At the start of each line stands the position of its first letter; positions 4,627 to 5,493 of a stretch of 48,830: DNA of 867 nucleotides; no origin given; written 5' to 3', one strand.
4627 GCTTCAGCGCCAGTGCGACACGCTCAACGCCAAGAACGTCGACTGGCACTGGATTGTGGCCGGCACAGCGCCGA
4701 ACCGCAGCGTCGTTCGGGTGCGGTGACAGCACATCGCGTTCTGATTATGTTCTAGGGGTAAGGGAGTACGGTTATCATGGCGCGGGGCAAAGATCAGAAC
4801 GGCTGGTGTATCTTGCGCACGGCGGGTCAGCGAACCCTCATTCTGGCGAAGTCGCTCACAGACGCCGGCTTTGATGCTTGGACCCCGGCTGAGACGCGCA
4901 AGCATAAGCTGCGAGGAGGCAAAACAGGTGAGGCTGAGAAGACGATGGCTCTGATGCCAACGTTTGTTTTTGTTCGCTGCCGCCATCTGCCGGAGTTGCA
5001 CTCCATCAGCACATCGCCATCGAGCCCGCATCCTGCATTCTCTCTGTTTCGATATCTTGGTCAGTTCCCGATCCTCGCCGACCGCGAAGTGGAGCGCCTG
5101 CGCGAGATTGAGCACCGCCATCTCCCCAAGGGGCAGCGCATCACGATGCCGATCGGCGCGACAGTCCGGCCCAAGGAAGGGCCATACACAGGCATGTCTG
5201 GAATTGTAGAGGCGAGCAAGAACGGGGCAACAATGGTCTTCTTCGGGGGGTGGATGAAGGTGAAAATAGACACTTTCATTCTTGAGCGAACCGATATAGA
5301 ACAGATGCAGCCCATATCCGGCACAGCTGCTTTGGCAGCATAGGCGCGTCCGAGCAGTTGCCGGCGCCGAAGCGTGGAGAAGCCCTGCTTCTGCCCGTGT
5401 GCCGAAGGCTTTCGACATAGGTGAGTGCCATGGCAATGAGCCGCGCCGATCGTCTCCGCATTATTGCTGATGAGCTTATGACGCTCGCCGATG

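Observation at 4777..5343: NusG/RfaH-like factor occupying the lambda-Q position ahead of a late operon of about 30 kb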

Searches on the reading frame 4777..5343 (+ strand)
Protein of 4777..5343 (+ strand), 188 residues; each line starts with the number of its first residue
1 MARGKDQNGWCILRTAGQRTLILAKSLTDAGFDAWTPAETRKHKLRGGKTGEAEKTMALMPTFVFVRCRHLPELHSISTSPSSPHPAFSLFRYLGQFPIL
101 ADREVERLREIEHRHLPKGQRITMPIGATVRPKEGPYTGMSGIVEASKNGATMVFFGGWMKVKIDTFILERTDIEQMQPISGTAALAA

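Call 4: search_protein_families(library=pfam, proteins=[window:4777-5343:+], max_evalue=1)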
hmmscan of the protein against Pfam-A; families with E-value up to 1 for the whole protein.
window:4777-5343:+ (188 aa): 2 families
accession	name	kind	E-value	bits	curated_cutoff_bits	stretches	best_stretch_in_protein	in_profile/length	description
PF23290.1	KOW5_SPT5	-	0.0036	17.2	27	1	126-148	2-24/46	Transcription elongation factor SPT5, fifth KOW domain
PF02357.24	NusG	-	0.0096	16.9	22.2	1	10-77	3-65/93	Transcription termination factor nusG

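Call 5: search_protein_families(library=phrogs, proteins=[window:4777-5343:+], max_evalue=0.01)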
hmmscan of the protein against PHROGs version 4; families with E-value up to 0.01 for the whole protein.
window:4777-5343:+ (188 aa): 1 family
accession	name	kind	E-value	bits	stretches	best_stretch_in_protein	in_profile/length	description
phrog_6386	-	transcription regulation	4.8e-24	86.1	1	7-156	12-159/179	transcription antiterminator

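Call 6: search_protein_families(library=ncbifam, proteins=[window:4777-5343:+], max_evalue=10)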
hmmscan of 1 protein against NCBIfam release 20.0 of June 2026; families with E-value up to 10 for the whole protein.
window:4777-5343:+ (188 aa): 3 families
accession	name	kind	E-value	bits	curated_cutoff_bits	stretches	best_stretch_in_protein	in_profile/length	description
NF033644.1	antiterm_UpxY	subfamily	1.7e-07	31.4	100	1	10-153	1-144/164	UpxY family transcription antiterminator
TIGR01955.1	RfaH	equivalog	0.019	15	144.5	1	10-148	1-133/159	transcription/translation regulatory transformer protein RfaH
TIGR00922.1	nusG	equivalog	0.022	14.6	135.7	1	24-147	24-142/172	transcription termination/antitermination protein NusG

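Call 10: search_dna_similar(query=window:4777-5343:+, collection=phages, mode=protein, max_rows=40, max_evalue=0.001)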
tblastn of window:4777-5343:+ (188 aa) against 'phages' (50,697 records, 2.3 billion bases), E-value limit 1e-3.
No match.

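Call 12: find_homologous_proteins(query=window:4777-5343:+, max_evalue=0.001)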
Query window:4777-5343:+ (188 aa): 134 proteins with E <= 0.001 among 198 candidates; the best 120 are listed.
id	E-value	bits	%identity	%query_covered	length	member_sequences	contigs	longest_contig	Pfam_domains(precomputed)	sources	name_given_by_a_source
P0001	1.0e-122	425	100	100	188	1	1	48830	-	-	-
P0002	3.5e-69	250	62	98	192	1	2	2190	-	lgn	-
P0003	4.7e-63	230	58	98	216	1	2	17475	-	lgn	-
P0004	1.2e-59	219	57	94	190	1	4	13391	-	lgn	-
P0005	2.1e-58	215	52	98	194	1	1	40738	PF02357.25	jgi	jgi:transcription antitermination factor NusG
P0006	1.2e-57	213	54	99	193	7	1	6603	-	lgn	-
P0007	1.4e-57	212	54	97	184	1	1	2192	-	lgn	-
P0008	5.0e-55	204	53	95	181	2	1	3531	-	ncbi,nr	ncbi:MAG: hypothetical protein INR68_17525 [Methylobacterium mesophilicum]|nr:hypothetical protein [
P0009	5.7e-55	204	52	96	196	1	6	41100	-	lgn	-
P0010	6.4e-55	204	51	98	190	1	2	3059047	-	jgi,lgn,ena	-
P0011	6.6e-55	204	53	100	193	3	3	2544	-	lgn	-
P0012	1.2e-54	203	53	90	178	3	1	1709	-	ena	-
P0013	1.2e-54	203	54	97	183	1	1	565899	-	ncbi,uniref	ncbi:hypothetical protein [Sphingomonas sp. T9W2]|uniref:transcription termination/antitermination p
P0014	2.6e-54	202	52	94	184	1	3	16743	-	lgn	-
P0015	3.1e-52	195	52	94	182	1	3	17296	-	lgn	-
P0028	4.4e-45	172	50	88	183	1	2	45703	-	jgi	jgi:transcriptional antiterminator NusG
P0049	1.3e-36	144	45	96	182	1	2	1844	PF02357.25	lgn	-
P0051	8.7e-36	141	47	95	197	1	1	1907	PF02357.25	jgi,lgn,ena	-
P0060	1.9e-34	137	42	93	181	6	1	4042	PF02357.25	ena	-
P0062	2.7e-34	137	41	100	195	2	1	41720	-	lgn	-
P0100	4.2e-28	116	41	89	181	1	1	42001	PF02357.25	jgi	jgi:hypothetical protein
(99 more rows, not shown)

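Call 15: search_solved_structures(query=A1, max_evalue=10, show_alignments=3)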
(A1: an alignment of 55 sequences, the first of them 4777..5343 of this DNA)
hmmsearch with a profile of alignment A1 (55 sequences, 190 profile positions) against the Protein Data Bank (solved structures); distinct sequences matched with E-value up to 10: 48.
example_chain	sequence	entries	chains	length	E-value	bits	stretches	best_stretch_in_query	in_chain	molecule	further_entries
9eh1_Z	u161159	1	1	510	7.9e-09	38.5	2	131-166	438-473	Transcription elongation factor SPT5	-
5oik_Z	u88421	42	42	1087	9.7e-08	34.9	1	124-166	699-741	Transcription elongation factor SPT5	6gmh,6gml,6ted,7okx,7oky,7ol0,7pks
9j0n_Z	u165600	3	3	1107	1.1e-07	34.8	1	124-166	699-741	Transcription elongation factor SPT5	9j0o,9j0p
8jch_W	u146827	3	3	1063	7.1e-06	28.8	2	126-174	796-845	Transcription elongation factor SPT5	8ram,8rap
8k5p_W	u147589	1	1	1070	7.3e-06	28.8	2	126-174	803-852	Transcription elongation factor SPT5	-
8qsz_Y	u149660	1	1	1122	1.6e-05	27.7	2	128-168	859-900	Transcription elongation factor spt5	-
7nkx_Z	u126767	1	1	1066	1.8e-05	27.6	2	126-174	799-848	Transcription elongation factor SPT5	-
7nky_Z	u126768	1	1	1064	2.3e-05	27.2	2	126-174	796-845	Transcription elongation factor SPT5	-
2e70_A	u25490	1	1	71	0.00077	22.2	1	123-168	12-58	Transcription elongation factor SPT5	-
9ik0_A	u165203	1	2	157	0.00082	22.1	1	12-71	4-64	Transcription antitermination protein RfaH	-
8f5g_A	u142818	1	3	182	0.0012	21.6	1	53-163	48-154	Transcription termination/antitermination protein NusG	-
9w0n_7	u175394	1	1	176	0.0039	19.9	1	97-157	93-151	Transcription termination/antitermination protein NusG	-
2jvv_A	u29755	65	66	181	0.0041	19.8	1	97-157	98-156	Transcription antitermination protein nusG | Transcription termination/antitermination protein NusG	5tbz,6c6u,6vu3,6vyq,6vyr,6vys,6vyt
6gov_G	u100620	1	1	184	0.0042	19.8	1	97-157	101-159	Transcription termination/antitermination protein NusG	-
5ms0_F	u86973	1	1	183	0.0042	19.8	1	97-157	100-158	Transcription termination/antitermination protein NusG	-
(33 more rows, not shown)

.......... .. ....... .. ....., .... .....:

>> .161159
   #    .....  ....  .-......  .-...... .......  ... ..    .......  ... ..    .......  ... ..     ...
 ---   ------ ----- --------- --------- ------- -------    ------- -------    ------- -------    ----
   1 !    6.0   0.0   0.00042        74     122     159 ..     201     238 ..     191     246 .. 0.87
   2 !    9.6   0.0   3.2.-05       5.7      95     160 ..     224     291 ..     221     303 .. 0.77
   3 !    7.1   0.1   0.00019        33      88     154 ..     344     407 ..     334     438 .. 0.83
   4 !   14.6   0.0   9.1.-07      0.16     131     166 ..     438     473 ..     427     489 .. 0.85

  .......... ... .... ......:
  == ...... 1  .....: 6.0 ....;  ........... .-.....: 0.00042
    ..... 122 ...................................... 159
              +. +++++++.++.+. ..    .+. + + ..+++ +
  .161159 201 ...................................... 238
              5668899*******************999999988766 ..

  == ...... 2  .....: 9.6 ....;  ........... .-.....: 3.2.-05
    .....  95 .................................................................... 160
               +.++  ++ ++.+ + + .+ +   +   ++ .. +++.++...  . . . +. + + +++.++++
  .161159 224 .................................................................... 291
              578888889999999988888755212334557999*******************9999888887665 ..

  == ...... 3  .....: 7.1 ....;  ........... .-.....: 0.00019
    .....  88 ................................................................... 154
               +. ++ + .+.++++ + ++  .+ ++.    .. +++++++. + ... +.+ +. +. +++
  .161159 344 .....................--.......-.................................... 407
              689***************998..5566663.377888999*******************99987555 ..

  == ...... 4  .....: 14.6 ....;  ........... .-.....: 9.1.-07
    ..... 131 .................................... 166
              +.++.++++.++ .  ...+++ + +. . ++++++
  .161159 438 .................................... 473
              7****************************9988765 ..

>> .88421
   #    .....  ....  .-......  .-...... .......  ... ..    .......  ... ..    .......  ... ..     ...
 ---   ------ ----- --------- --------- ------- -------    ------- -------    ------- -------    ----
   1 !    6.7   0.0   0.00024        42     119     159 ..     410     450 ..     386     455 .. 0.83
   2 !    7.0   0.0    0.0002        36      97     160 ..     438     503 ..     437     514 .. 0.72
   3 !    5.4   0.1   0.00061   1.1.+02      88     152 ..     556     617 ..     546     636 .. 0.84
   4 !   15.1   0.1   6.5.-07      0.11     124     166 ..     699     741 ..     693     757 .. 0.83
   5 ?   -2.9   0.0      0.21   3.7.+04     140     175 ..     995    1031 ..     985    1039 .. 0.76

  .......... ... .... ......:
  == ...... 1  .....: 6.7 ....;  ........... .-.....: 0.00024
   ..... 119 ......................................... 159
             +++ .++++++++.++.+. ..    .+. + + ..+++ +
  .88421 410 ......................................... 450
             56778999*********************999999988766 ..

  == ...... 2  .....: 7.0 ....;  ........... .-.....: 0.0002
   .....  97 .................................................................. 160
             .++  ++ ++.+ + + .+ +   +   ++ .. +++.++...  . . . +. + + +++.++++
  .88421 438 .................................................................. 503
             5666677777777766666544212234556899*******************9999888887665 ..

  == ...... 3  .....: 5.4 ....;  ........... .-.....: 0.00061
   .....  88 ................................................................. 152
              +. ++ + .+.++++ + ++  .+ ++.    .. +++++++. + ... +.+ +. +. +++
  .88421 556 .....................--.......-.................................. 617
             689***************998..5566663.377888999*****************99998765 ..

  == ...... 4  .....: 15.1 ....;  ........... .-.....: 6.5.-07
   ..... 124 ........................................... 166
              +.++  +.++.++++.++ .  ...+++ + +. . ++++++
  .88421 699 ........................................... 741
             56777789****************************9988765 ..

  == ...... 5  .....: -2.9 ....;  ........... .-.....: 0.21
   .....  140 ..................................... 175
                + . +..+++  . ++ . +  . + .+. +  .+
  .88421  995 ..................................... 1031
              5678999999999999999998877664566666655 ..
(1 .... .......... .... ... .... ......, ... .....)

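Call 16: search_protein_families(library=pfam, alignment_id=A1, max_evalue=0.01)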
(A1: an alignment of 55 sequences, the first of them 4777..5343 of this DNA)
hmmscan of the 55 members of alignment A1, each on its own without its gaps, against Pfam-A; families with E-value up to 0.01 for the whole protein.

A. member 1, window:4777-5343:+ (188 aa): 2 families
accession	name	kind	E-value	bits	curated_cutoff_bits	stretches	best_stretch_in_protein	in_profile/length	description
PF23290.1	KOW5_SPT5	-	0.0036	17.2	27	1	126-148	2-24/46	Transcription elongation factor SPT5, fifth KOW domain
PF02357.24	NusG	-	0.0096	16.9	22.2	0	10-77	3-65/93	Transcription termination factor nusG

B. families by the number of members that match (of 55 scanned): 8 families
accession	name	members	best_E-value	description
PF02357.24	NusG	22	1.5e-06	Transcription termination factor nusG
PF23290.1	KOW5_SPT5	8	0.0011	Transcription elongation factor SPT5, fifth KOW domain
PF00467.35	KOW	2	0.0022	KOW motif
PF12072.13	RNase_Y_N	1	0.00053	RNase Y N-terminal region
PF20477.3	DUF6719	1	0.0018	Family of unknown function (DUF6719)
PF18350.7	SH3_17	1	0.0044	Restriction endonuclease SH3 domain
PF14090.12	HTH_39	1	0.0081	Winged helix-turn-helix domain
PF23291.1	KOW4_SPT5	1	0.0094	Transcription elongation factor SPT5, fourth KOW domain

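Call 19: predict_structure(alignment_id=A1)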
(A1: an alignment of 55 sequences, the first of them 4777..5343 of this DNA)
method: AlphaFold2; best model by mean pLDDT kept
length: 188 residues; sequences in the alignment: 55
mean_pLDDT: 83.1   pTM: 0.63
mean pLDDT of the five models: 83.1, 81.3, 79.8, 79.2, 78.3
residues with pLDDT >= 90: 84; 70-90: 73; 50-70: 13; < 50: 18
segments of 3 or more residues with pLDDT < 50: 1-3, 173-187
pLDDT, mean of each block of 10 residues (from residue 1): 66 94 97 94 79 83 91 96 95 94 91 74 82 86 86 87 83 49 45
secondary structure, 60 per line:
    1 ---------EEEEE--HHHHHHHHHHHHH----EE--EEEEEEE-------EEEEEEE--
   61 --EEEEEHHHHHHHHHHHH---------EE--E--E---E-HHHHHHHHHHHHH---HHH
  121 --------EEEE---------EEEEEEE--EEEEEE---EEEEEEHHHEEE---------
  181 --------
elements in order: E10-14 H17-29 E38-44 E52-58 E63-67 H68-79 H102-114 E129-132 E142-148 E151-156 E160-165 E169-171

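Call 23: fold_search(model_id=the predicted structure, library=pdb)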
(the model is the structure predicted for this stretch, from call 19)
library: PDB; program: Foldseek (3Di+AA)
matches with E <= 10: 1258; with E <= 0.001: 23
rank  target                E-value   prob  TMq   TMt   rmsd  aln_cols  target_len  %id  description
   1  9a56_B                2.1e-07  1.00  0.39  0.41  10.3       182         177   15  Integrative model of RPOB-NUSG by crosslinking MS and deep learning (released 2024-09-18)
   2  1m1g_A                1.2e-06  1.00  0.35  0.29  11.9       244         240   14  Crystal Structure of Aquifex aeolicus N-utilization substance G (NusG), Space Group P2(1) (released 2003-02-04)
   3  1m1g_C                2.4e-06  1.00  0.35  0.28  12.1       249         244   16  Crystal Structure of Aquifex aeolicus N-utilization substance G (NusG), Space Group P2(1) (released 2003-02-04)
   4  6tqn_G                3.3e-06  1.00  0.42  0.44  13.6       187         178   18  rrn anti-termination complex without S4 (released 2020-08-05)
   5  6gov_G                9.1e-06  1.00  0.38  0.41  13.1       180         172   18  Structure of THE RNA POLYMERASE LAMBDA-BASED ANTITERMINATION COMPLEX (released 2019-02-13)
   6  1m1g_B                9.6e-06  1.00  0.36  0.29  12.5       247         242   15  Crystal Structure of Aquifex aeolicus N-utilization substance G (NusG), Space Group P2(1) (released 2003-02-04)
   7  8phk_P                1.1e-05  1.00  0.41  0.47  13.9       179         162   14  fully recruited RfaH bound to E. coli transcription complex paused at ops site (released 2024-04-24)
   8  1npp_C                2.7e-05  1.00  0.39  0.32  11.1       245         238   16  CRYSTAL STRUCTURE OF AQUIFEX AEOLICUS NUSG IN P2(1) (released 2003-03-11)
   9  1npp_B                2.8e-05  1.00  0.38  0.31  11.9       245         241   16  CRYSTAL STRUCTURE OF AQUIFEX AEOLICUS NUSG IN P2(1) (released 2003-03-11)
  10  9guw_Z                3.0e-05  1.00  0.34  0.41  14.3       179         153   16  30S-TEC (TEC in expressome position) Inactive state 2 (released 2024-11-20)
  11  1m1g_D                3.7e-05  1.00  0.35  0.28  12.2       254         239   14  Crystal Structure of Aquifex aeolicus N-utilization substance G (NusG), Space Group P2(1) (released 2003-02-04)
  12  3p8b_B                6.9e-05  1.00  0.31  0.37  10.3       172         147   13  X-ray crystal structure of Pyrococcus furiosus transcription elongation factor Spt4/5 (released 2011-01-26)
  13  6x7f_AB               1.1e-04  1.00  0.37  0.39  13.4       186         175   17  Cryo-EM structure of an Escherichia coli coupled transcription-translation complex B2 (TTC-B2) containing an mRNA wit (released 2020-09-02)
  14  6x7k_AB               1.4e-04  1.00  0.35  0.39  13.3       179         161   18  Cryo-EM structure of an Escherichia coli coupled transcription-translation complex B3 (TTC-B3) containing an mRNA wit (released 2020-09-02)
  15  8f5g_C                1.9e-04  1.00  0.39  0.42  11.8       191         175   15  NusG-RNA complex (released 2023-11-22)
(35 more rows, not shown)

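Call 24: fold_search(model_id=the predicted structure, library=viral)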
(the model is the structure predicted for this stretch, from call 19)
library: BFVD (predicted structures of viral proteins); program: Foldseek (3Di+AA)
matches with E <= 10: 1045; with E <= 0.001: 6
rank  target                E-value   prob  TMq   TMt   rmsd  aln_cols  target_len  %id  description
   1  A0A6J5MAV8            8.4e-10  1.00  0.44  0.47  13.4       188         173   18  RfaH, transcriptional activator RfaH [uncultured Caudovirales phage]
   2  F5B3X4                4.5e-07  1.00  0.32  0.31  13.6       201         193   12  (no name in the UniProt tables at hand)
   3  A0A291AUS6            5.1e-07  1.00  0.44  0.37  14.0       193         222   15  (no name in the UniProt tables at hand)
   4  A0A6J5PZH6            2.5e-06  1.00  0.32  0.29  14.5       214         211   19  NusG Transcription antiterminator [uncultured Caudovirales phage]
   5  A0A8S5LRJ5            3.8e-06  1.00  0.38  0.31  18.2       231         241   13  DNA-directed RNA polymerase subunit alpha [Myoviridae sp. ctfJc17]
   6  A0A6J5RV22            1.1e-04  1.00  0.27  0.34  13.1       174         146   18  Uncharacterized protein [uncultured Caudovirales phage]
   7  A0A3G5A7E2            1.8e-03  0.90  0.23  0.23  17.0       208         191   12  Uncharacterized protein [Hyperionvirus sp.]
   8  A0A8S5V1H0            4.1e-03  0.98  0.26  0.36  14.1       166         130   11  Uncharacterized protein [Myoviridae sp. ctJ2i1]
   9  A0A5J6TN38            6.8e-03  0.96  0.27  0.23  19.7       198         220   13  Uncharacterized protein [Mycobacterium phage Lemuria]
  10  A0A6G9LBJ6            7.6e-03  1.00  0.25  0.83   1.5        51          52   24  (no name in the UniProt tables at hand)
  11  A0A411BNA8            1.1e-02  1.00  0.25  0.63   6.1        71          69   21  (no name in the UniProt tables at hand)
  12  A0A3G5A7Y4            1.2e-02  0.99  0.24  0.36  12.6       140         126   10  Uncharacterized protein [Hyperionvirus sp.]
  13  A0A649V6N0            1.3e-02  1.00  0.24  0.72   1.5        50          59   28  (no name in the UniProt tables at hand)
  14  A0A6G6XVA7            1.3e-02  1.00  0.25  0.37   3.9        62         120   24  (no name in the UniProt tables at hand)
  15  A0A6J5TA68            1.3e-02  0.63  0.22  0.07  21.8       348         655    9  NAT_SF domain containing protein [uncultured Caudovirales phage]
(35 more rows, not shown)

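Call 26: find_encoding_contigs(protein=P0005, flank=6000, max_places=2)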
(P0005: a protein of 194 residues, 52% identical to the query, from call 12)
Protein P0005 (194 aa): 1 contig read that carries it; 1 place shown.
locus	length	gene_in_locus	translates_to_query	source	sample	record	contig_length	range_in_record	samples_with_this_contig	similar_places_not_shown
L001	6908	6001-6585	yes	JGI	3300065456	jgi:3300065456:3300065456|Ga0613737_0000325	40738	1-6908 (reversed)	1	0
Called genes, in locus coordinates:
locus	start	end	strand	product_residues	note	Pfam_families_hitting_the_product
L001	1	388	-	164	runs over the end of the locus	-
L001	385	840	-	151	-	-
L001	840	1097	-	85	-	-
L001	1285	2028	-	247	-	PF01381:HTH_3, PF13443:HTH_26 (weak), PF13560:HTH_31, PF15731:MqsA_antitoxin (weak), PF00717:Peptidase_S24 (weak)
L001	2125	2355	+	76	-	-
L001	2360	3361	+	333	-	PF01807:Zn_ribbon_DnaG, PF23639:DUF7146, PF13155:Toprim_2 (weak), PF13362:Toprim_3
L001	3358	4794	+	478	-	PF00772:DnaB, PF03796:DnaB_C, PF13481:AAA_25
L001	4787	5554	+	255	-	PF07120:DUF1376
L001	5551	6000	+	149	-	-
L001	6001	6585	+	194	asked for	PF02357:NusG (weak)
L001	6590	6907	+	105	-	?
